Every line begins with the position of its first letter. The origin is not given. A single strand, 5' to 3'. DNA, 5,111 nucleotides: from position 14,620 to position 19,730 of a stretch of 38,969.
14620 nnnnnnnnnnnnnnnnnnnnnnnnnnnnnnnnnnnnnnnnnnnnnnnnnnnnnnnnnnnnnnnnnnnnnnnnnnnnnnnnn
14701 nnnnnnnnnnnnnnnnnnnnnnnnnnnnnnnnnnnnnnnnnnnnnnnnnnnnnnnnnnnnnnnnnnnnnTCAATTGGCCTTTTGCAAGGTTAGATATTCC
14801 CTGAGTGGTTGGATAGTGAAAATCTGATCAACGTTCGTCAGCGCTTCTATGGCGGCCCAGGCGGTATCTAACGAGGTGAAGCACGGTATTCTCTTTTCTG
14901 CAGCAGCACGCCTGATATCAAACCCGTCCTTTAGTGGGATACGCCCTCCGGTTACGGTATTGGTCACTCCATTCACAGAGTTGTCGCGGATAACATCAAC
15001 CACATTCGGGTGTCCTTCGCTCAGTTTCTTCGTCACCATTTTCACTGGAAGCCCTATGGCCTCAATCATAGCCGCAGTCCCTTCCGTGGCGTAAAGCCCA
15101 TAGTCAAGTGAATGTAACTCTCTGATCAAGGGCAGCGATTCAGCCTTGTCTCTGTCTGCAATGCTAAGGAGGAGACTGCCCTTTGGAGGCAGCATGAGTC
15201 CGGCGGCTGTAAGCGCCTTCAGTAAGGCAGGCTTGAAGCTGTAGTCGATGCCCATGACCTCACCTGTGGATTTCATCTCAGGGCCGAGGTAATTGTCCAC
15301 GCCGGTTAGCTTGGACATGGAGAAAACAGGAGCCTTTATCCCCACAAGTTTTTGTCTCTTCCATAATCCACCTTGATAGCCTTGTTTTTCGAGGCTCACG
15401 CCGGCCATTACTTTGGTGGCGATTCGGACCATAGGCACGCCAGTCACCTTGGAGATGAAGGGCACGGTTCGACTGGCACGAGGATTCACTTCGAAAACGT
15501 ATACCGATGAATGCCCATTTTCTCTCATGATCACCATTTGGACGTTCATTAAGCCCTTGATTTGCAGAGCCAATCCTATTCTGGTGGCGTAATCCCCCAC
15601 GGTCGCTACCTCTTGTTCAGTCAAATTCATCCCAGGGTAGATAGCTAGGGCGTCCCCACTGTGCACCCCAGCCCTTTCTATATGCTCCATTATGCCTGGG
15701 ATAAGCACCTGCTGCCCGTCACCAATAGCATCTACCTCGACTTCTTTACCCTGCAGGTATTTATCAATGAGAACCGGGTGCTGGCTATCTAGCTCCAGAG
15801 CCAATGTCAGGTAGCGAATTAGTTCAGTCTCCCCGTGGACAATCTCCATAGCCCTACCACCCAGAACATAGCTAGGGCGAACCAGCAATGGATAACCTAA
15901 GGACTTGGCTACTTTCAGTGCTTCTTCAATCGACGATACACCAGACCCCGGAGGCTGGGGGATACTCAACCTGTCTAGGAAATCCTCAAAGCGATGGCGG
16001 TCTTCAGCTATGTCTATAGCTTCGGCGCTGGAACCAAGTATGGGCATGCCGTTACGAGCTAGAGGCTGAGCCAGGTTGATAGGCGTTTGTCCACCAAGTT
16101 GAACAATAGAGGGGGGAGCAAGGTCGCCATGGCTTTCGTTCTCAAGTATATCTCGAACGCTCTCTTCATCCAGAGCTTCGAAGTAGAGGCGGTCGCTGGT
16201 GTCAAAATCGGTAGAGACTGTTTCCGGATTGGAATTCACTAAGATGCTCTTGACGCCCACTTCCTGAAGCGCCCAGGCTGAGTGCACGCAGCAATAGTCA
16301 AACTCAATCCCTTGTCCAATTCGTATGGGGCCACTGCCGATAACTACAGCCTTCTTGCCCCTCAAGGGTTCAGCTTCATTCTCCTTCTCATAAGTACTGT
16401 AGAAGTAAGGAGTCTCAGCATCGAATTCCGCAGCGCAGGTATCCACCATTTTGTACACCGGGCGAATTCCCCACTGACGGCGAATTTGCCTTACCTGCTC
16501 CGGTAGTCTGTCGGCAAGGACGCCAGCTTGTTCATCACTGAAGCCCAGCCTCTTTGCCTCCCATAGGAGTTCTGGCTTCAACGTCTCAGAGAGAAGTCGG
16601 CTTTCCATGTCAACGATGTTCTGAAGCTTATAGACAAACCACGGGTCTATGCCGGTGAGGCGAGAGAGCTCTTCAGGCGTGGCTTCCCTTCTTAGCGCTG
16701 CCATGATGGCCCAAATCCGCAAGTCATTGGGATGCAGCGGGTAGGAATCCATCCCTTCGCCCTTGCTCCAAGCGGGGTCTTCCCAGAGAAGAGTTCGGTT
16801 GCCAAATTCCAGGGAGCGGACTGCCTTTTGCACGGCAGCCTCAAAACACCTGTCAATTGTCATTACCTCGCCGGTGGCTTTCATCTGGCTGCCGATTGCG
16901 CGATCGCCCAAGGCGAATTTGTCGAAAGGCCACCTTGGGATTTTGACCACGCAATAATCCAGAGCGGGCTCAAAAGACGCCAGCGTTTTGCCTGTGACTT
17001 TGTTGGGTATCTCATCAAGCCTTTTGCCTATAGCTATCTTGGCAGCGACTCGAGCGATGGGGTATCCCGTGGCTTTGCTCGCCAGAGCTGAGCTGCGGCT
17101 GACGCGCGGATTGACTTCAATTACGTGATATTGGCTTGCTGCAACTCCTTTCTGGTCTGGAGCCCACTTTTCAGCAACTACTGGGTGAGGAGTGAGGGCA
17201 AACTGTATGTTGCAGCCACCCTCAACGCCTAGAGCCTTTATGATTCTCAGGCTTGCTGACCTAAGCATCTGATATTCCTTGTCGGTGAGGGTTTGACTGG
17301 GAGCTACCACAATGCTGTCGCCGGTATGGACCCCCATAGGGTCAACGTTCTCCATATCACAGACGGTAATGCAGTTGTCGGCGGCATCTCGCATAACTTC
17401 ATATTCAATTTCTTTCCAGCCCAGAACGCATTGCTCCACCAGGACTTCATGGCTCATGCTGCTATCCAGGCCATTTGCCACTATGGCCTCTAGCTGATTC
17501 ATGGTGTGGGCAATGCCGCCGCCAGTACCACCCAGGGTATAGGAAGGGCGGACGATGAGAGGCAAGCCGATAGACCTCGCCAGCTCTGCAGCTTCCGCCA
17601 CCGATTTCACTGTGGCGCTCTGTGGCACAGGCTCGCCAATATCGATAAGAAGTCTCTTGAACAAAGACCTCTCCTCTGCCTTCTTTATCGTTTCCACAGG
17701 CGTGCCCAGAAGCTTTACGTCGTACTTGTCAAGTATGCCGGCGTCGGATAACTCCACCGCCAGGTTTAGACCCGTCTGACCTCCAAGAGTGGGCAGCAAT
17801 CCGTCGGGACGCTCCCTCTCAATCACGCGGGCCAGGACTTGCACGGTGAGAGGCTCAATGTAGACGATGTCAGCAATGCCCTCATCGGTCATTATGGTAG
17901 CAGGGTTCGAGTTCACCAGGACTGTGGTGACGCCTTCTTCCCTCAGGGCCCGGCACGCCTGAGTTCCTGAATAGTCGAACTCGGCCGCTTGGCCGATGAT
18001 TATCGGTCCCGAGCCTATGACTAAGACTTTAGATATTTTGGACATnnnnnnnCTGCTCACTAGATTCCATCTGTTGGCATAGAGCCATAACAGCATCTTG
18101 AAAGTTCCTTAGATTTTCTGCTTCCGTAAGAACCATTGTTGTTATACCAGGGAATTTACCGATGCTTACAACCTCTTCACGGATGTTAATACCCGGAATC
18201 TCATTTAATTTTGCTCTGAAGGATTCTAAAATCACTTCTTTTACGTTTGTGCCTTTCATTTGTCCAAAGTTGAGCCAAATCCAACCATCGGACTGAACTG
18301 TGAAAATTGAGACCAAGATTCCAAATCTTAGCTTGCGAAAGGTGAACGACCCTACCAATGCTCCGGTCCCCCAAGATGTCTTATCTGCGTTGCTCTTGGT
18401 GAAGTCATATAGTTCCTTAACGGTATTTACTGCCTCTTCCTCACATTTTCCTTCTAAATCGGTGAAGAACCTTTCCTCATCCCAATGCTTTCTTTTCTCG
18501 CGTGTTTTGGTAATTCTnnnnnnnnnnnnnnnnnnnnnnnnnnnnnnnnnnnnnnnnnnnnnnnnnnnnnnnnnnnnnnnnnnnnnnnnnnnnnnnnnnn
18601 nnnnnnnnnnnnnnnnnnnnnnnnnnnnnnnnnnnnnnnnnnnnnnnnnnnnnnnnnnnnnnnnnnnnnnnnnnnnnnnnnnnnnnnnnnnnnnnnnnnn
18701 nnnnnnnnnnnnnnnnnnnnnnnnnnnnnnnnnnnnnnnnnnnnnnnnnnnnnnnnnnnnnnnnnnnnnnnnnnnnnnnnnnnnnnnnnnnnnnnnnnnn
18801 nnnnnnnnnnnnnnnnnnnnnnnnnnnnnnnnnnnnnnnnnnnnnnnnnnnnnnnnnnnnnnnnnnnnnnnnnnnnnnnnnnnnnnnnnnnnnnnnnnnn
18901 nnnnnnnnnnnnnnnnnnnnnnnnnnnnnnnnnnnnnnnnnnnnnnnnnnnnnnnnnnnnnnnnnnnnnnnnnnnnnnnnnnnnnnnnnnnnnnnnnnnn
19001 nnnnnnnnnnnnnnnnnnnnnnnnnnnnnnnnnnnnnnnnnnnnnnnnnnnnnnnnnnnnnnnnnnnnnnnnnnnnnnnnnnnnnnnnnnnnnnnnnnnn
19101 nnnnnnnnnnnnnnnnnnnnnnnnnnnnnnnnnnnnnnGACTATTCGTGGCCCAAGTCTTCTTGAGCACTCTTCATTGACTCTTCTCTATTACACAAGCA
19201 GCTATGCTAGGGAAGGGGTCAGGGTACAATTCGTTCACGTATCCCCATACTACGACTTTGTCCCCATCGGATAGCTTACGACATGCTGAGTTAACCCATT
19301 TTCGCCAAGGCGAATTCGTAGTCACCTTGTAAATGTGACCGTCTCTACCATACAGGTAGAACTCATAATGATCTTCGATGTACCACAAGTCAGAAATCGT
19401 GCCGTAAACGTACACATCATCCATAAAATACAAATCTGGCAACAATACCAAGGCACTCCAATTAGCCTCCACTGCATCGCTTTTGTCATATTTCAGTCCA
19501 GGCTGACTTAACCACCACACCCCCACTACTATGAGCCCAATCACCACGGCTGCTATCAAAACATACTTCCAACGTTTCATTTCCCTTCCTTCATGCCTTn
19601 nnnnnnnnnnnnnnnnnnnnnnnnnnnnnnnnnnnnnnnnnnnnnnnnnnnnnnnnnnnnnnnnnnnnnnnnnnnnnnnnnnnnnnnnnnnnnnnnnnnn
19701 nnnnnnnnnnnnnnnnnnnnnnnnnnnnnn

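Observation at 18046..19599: AT-rich two-gene cassette (membrane-anchored protein plus PD-(D/E)xK nuclease-domain protein) inserted exactly between carA and carB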

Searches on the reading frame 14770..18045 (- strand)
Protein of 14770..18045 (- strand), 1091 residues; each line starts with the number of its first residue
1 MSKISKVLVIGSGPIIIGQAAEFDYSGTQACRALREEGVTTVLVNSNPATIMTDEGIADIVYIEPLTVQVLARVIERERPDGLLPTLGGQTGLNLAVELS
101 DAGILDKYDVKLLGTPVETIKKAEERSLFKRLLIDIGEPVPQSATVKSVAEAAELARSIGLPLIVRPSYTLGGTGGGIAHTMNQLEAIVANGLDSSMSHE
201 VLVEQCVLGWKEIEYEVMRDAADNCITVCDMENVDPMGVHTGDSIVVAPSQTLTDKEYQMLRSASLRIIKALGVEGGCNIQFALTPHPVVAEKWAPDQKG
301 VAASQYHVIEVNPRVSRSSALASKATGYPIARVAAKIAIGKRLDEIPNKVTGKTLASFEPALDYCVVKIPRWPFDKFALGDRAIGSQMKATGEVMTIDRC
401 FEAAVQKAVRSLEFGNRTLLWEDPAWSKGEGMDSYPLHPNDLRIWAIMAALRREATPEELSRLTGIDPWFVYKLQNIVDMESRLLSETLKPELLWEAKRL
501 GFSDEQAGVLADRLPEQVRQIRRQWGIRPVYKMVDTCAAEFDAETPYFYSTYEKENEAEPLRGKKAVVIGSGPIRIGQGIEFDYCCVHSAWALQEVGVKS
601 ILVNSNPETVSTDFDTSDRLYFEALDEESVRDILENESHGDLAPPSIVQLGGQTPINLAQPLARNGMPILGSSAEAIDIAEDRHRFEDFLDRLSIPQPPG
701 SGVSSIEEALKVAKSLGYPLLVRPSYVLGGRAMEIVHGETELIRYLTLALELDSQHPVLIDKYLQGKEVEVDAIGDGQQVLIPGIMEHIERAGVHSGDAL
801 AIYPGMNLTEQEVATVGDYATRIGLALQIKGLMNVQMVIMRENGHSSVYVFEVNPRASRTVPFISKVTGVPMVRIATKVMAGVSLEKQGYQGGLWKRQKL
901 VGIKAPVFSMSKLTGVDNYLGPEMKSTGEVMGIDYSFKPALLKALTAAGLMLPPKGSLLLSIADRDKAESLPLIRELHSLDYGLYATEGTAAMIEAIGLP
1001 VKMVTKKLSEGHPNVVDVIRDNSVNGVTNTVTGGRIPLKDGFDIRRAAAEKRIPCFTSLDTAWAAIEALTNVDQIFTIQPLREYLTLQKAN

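Call 83: search_protein_families(library=pfam, proteins=[window:14770-18045:-], max_evalue=0.00001)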
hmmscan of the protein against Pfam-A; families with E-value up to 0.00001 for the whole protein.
window:14770-18045:- (1091 aa): 9 families
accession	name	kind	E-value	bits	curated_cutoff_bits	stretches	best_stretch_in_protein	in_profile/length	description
PF02786.22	CPSase_L_D2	-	1.1e-105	352.2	19.8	2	126-345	2-210/211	Carbamoyl-phosphate synthase L chain, ATP binding domain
PF25596.1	CPSase_L_D1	-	2.6e-92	305.1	27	2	4-122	2-118/118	Carbamoyl phosphate synthase preATP-grasp domain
PF02787.25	CPSase_L_D3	-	1.3e-24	86.4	26.6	1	438-506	5-75/80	Carbamoyl-phosphate synthetase large chain, oligomerisation domain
PF02142.27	MGS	-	1.7e-18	67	24.1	1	971-1057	3-94/94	MGS-like domain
PF07478.18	Dala_Dala_lig_C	-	4.1e-17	62.8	24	2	709-855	28-174/204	D-ala D-ala ligase C-terminus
PF02222.28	ATP-grasp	-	8.7e-10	39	27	0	135-295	5-160/179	ATP-grasp domain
PF01071.24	GARS_A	-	5.7e-09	36.5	27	1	687-786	7-111/194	Phosphoribosylglycinamide synthetase, ATP-grasp (A) domain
PF15632.11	ATPgrasp_Ter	-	7.9e-09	35.8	29.1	1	756-883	3-111/131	ATP-grasp in the biosynthetic pathway with Ter operon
PF02655.19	ATP-grasp_3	-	6.4e-07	30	23.2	0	681-857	2-157/160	ATP-grasp domain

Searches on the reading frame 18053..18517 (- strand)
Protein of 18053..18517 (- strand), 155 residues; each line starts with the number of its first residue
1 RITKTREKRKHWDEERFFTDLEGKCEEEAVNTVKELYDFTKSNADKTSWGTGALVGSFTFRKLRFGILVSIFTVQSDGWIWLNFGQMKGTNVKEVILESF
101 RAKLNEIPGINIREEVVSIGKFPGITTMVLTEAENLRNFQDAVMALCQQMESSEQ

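Call 59: predict_structure(alignment_id=A2)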
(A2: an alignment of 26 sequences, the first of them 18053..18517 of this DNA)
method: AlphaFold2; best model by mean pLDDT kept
length: 155 residues; sequences in the alignment: 26
mean_pLDDT: 94.4   pTM: 0.88
mean pLDDT of the five models: 94.4, 94.2, 93.9, 93.2, 93.2
residues with pLDDT >= 90: 140; 70-90: 7; 50-70: 5; < 50: 3
segments of 3 or more residues with pLDDT < 50: none
pLDDT, mean of each block of 10 residues (from residue 1): 67 97 98 98 97 95 95 98 97 97 98 95 97 98 98 75
secondary structure, 60 per line:
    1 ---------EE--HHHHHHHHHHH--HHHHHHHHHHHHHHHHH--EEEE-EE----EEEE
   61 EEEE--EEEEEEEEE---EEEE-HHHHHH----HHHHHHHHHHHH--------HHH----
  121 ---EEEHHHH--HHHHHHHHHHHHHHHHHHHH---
elements in order: H14-24 H27-43 E46-49 E57-64 E67-75 E79-82 H84-89 H94-105 E124-126 H127-130 H133-152

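Call 61: fold_search(model_id=the predicted structure, library=pdb)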
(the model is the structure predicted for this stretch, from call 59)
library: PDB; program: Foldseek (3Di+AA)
matches with E <= 10: 373; with E <= 0.001: 0
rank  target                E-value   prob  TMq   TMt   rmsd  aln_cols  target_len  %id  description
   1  6s8w_D                1.8e-01  0.35  0.31  0.13   7.3       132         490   11  Aromatic aminotransferase AroH (Aro8) form Aspergillus fumigatus in complex with PLP (internal aldimine) (released 2020-08-26)
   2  3cxj_A                2.7e-01  0.18  0.26  0.27   8.7       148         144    7  Crystal structure of an uncharacterized protein from Methanothermobacter thermautotrophicus (released 2008-05-13)
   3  4atp_I                4.1e-01  0.30  0.33  0.16   6.5       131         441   11  Structure of GABA-transaminase A1R958 from Arthrobacter aurescens in complex with PLP (released 2012-10-10)
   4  6w3i_B                4.4e-01  0.13  0.26  0.19  12.7       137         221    9  Crystal structure of a FAM46C mutant in complex with Plk4 (released 2020-05-06)
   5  8cht_D                4.9e-01  0.08  0.18  0.19  15.3       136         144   14  Crystal structure of human PURA (fragment Glu57-Glu212, PUR repeat I and II) (released 2024-02-21)
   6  8chv_D                5.6e-01  0.06  0.17  0.18  15.5       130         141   15  Crystal structure of human PURA (fragment Glu57-Glu212, PUR repeat I and II) R140P mutant (released 2024-02-21)
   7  3l44_A                5.9e-01  0.23  0.33  0.16   6.8       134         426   13  Crystal structure of Bacillus anthracis HemL-1, glutamate semialdehyde aminotransferase (released 2010-01-19)
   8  4atq_I                6.2e-01  0.23  0.33  0.16   6.5       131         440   11  GABA-transaminase A1R958 in complex with external aldimine PLP-GABA adduct (released 2012-10-10)
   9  4atq_D                7.0e-01  0.21  0.33  0.16   6.5       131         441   11  GABA-transaminase A1R958 in complex with external aldimine PLP-GABA adduct (released 2012-10-10)
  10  8cht_B                7.0e-01  0.08  0.18  0.19  14.9       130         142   15  Crystal structure of human PURA (fragment Glu57-Glu212, PUR repeat I and II) (released 2024-02-21)
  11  4n7v_A                7.9e-01  0.12  0.26  0.20   9.8       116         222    9  Crystal structure of human Plk4 cryptic polo box (CPB) in complex with a Cep152 N-terminal fragment (released 2014-07-02)
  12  6w38_B                7.9e-01  0.11  0.24  0.18  10.9       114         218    9  Crystal structure of the FAM46C/Plk4 complex (released 2020-05-06)
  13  7sa6_A                8.4e-01  0.08  0.13  0.10  11.1        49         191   14  fHbp mutant 2416 bound to Fab JAR5 (released 2022-10-05)
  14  3gju                  8.9e-01  0.20  0.34  0.15   6.8       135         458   13  Crystal structure of a putative aminotransferase (mll7127) from mesorhizobium loti maff303099 at 1.55 A resolution (released 2009-03-17)
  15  2epj                  8.9e-01  0.13  0.27  0.14   8.7       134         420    7  Crystal structure of glutamate-1-semialdehyde 2,1-aminomutase from Aeropyrum pernix (released 2007-10-02)
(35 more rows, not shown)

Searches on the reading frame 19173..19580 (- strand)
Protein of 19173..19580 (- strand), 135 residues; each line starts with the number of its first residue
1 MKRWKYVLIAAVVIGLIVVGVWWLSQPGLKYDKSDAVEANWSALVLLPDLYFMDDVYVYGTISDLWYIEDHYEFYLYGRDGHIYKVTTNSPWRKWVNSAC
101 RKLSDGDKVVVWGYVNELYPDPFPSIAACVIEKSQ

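Call 4: search_protein_families(library=pfam, proteins=[window:19173-19580:-], max_evalue=1)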
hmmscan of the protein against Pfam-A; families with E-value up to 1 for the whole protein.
window:19173-19580:- (135 aa): 3 families
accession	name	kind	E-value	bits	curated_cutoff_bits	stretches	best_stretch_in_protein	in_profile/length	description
PF19059.5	DUF5755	-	0.019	15.5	25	1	67-112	35-83/91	Family of unknown function (DUF5755)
PF13742.12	tRNA_anti_2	-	0.071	13.8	27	1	49-116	15-79/95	OB-fold nucleic acid binding domain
PF12869.13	tRNA_anti-like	-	0.11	12.5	23.5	0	56-118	73-135/146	tRNA_anti-like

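Call 5: search_protein_families(library=padloc, proteins=[window:19173-19580:-], max_evalue=1)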
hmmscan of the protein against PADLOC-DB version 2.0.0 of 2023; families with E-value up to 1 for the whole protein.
window:19173-19580:- (135 aa): 0 families

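Call 6: search_protein_families(library=ncbifam, proteins=[window:19173-19580:-], max_evalue=1)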
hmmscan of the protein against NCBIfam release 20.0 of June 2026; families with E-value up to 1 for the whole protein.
window:19173-19580:- (135 aa): 2 families
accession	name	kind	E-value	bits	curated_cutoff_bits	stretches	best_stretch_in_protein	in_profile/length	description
TIGR04429.1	Phr_nterm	subfamily_domain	0.15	12.6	25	1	1-21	1-21/28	Phr family secreted Rap phosphatase inhibitor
NF040849.1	tRNAmod_TiaS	equivalog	0.23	10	600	1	49-117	261-328/422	tRNA(Ile2) 2-agmatinylcytidine synthetase TiaS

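Call 7: search_protein_families(library=phrogs, proteins=[window:19173-19580:-], max_evalue=1)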
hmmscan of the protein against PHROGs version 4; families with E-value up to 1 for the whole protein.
window:19173-19580:- (135 aa): 2 families
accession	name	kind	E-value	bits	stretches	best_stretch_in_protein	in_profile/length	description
phrog_9170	-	unknown function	0.011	16.5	1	55-133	79-158/159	-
phrog_251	-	moron, auxiliary metabolic gene and host takeover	0.083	13.9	1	1-25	1-25/50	MokW-like host killing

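Call 42: find_homologous_proteins(query=window:19173-19580:-, max_evalue=0.01)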
Query window:19173-19580:- (135 aa): 6 proteins with E <= 0.01 among 28 candidates.
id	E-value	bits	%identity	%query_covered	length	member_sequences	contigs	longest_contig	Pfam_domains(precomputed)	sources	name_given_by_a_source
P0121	9.1e-88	310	100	100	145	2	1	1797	-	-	-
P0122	1.0e-68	248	80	99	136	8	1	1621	-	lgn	-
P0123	1.9e-68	247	80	99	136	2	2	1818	-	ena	-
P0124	7.3e-52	193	100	61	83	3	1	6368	-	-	-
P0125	1.0e-17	82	42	99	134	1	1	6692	-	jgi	jgi:hypothetical protein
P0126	9.8e-7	47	37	100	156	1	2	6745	-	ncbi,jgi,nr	ncbi:MAG: hypothetical protein E3J66_07080 [Dehalococcoidia bacterium]|nr:MAG: hypothetical protein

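Call 44: find_encoding_contigs(protein=P0125, flank=5000, max_places=2)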
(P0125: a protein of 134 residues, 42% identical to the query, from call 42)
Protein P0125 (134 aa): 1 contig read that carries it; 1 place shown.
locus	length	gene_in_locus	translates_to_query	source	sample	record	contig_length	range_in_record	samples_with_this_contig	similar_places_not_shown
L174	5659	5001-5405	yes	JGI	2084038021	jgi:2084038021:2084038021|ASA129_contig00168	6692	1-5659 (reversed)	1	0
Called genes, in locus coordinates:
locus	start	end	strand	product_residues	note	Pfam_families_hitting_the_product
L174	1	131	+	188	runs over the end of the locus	PF00156:Pribosyltran, PF14681:UPRTase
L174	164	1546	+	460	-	PF02729:OTCace_N, PF00185:OTCace, PF02748:PyrI_C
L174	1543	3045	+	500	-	PF01979:Amidohydro_1, PF07969:Amidohydro_3 (weak), PF12890:DHOase, PF07969:Amidohydro_3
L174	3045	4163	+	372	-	PF00988:CPSase_sm_chain, PF00117:GATase, PF07722:Peptidase_C26 (faint)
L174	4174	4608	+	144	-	-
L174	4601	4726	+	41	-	PF25596:CPSase_L_D1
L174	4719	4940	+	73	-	PF15919:HicB_lk_antitox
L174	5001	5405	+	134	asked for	-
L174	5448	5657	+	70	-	?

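Call 45: find_encoding_contigs(protein=P0123, flank=3000, max_places=3)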
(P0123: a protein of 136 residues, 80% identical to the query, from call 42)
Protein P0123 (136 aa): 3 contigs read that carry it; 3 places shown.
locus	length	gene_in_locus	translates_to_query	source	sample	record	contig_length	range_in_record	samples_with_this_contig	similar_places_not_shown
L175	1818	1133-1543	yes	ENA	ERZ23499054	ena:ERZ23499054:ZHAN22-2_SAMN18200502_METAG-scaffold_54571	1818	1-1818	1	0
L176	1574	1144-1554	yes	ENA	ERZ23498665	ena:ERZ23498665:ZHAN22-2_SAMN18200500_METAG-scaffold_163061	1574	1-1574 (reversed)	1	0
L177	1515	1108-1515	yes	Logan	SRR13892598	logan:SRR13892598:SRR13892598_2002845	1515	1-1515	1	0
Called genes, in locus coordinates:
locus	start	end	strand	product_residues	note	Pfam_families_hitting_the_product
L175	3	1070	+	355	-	?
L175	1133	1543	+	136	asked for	-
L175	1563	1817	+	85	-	?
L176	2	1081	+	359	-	?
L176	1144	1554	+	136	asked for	-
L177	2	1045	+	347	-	?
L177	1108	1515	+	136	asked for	?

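Call 46: find_encoding_contigs(protein=P0122, flank=3000, max_places=3)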
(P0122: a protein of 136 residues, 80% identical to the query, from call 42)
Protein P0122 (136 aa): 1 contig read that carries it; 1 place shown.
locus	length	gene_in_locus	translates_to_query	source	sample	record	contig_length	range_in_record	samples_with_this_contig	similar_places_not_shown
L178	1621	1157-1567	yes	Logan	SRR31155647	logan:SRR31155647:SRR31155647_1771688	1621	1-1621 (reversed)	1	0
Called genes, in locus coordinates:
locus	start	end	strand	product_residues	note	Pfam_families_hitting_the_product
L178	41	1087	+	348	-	-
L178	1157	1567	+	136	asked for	-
